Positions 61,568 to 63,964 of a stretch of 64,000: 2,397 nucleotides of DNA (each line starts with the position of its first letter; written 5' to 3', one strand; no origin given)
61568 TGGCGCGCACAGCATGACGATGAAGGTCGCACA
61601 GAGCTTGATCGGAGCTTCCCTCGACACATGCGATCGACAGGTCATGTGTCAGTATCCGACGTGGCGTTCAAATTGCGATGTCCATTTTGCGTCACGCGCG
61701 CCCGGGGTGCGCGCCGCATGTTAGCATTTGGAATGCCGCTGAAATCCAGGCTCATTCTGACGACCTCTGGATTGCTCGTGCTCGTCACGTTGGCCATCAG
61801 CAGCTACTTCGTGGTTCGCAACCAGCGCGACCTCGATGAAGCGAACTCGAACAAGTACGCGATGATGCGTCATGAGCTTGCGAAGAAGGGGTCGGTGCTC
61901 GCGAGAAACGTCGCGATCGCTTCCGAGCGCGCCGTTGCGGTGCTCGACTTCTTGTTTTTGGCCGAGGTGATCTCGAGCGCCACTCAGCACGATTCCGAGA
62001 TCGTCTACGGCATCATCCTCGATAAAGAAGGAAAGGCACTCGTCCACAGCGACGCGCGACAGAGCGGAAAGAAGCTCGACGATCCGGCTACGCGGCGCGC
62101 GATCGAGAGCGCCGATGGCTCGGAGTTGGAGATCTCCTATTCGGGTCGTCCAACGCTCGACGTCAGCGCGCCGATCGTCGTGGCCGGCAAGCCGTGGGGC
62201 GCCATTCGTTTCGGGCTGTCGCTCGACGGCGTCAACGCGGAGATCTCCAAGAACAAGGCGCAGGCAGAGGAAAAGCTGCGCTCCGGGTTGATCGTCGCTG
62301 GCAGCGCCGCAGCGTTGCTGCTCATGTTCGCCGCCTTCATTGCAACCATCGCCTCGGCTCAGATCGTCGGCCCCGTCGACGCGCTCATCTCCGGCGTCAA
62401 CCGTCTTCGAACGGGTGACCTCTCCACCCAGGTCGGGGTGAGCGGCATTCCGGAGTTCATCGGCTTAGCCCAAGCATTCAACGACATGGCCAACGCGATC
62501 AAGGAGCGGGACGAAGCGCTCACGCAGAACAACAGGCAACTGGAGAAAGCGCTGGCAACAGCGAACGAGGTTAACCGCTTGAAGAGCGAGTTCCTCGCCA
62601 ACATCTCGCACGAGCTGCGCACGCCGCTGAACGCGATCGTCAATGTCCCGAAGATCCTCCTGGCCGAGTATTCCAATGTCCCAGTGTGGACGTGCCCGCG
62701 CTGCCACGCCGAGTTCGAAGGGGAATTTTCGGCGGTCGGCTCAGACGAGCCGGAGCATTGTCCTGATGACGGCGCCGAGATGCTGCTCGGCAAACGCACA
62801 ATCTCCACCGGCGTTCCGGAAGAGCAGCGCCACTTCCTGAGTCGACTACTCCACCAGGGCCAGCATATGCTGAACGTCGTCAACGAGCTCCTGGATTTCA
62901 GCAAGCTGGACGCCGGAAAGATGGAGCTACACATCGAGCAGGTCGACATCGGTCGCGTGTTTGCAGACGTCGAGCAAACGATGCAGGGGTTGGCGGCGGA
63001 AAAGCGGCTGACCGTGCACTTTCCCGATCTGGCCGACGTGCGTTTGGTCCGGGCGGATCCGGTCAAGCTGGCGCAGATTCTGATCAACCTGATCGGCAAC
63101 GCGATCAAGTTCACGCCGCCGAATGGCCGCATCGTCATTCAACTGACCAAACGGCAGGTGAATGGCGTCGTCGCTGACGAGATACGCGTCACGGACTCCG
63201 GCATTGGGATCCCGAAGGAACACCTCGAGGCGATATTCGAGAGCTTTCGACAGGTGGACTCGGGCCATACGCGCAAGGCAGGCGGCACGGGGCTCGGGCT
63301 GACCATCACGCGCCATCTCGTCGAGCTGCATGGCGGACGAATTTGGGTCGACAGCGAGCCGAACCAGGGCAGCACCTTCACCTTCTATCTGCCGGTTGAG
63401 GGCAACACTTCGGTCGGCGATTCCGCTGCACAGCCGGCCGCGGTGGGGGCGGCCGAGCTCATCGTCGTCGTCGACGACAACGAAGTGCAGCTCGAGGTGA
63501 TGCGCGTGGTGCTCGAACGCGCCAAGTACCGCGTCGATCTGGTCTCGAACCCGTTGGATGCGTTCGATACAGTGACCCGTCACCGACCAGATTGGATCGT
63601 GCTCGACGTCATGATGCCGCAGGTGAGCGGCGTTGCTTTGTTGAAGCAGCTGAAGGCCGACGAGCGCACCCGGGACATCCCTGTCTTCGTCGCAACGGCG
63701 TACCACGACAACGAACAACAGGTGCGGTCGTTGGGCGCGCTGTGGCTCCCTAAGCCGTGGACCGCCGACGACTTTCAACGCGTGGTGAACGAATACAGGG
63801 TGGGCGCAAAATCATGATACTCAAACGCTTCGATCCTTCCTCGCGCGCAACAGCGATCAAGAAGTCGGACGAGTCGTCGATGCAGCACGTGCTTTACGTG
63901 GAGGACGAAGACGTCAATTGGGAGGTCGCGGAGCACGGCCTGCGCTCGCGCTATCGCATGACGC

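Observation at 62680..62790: Zinc-ribbon-like CxxC...HC insertion between H-box and ATPase domain of the hybrid histidine kinase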

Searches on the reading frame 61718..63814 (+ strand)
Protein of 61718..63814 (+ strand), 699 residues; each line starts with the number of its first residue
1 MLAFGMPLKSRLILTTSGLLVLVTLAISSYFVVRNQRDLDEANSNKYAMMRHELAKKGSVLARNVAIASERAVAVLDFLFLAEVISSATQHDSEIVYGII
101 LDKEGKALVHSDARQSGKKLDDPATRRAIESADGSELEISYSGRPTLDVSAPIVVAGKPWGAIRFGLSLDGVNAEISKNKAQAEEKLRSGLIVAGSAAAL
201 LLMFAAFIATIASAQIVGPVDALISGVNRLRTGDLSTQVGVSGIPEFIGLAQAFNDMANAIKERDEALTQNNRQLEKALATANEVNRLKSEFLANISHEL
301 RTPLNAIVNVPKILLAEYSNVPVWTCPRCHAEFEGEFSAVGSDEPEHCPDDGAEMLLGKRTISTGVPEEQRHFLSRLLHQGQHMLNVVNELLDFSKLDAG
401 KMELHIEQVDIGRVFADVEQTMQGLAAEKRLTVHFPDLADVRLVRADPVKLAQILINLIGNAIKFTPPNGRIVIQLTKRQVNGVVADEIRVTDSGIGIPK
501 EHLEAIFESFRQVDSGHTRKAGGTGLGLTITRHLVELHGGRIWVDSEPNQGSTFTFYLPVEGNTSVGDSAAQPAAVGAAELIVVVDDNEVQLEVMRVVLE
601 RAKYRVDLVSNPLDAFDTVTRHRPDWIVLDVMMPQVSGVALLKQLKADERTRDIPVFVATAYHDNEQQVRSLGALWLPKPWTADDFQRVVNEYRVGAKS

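Call 3: search_protein_families(library=pfam, proteins=[window:61718-63814:+], max_evalue=0.1)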
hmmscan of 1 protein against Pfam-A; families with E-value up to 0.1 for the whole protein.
window:61718-63814:+ (699 aa): 8 families
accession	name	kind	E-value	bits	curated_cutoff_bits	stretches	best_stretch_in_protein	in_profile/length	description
PF02518.31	HATPase_c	-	9.1e-34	116.7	26.4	1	447-561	2-110/111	Histidine kinase-, DNA gyrase B-, and HSP90-like ATPase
PF00072.30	Response_reg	-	4.8e-19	69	30.2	1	582-685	1-105/111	Response regulator receiver domain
PF00512.31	HisKA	-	4.7e-17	62.2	26.9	2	289-313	2-26/66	His Kinase A (phospho-acceptor) domain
PF17203.10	sCache_3_2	-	1.2e-10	42.1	28.4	1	48-178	4-137/140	Single cache domain 3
PF00672.30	HAMP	-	3.7e-07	30.8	25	1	214-262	4-52/53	HAMP domain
PF09984.15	sCache_4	-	1.1e-06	29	22.1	1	45-128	2-86/145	Single cache domain 4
PF02743.24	dCache_1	-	1.4e-05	25.2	45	1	77-182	57-165/240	Cache domain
PF08336.16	P4Ha_N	-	0.00034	20.9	25.3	1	588-650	26-97/135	Prolyl 4-Hydroxylase alpha-subunit, N-terminal region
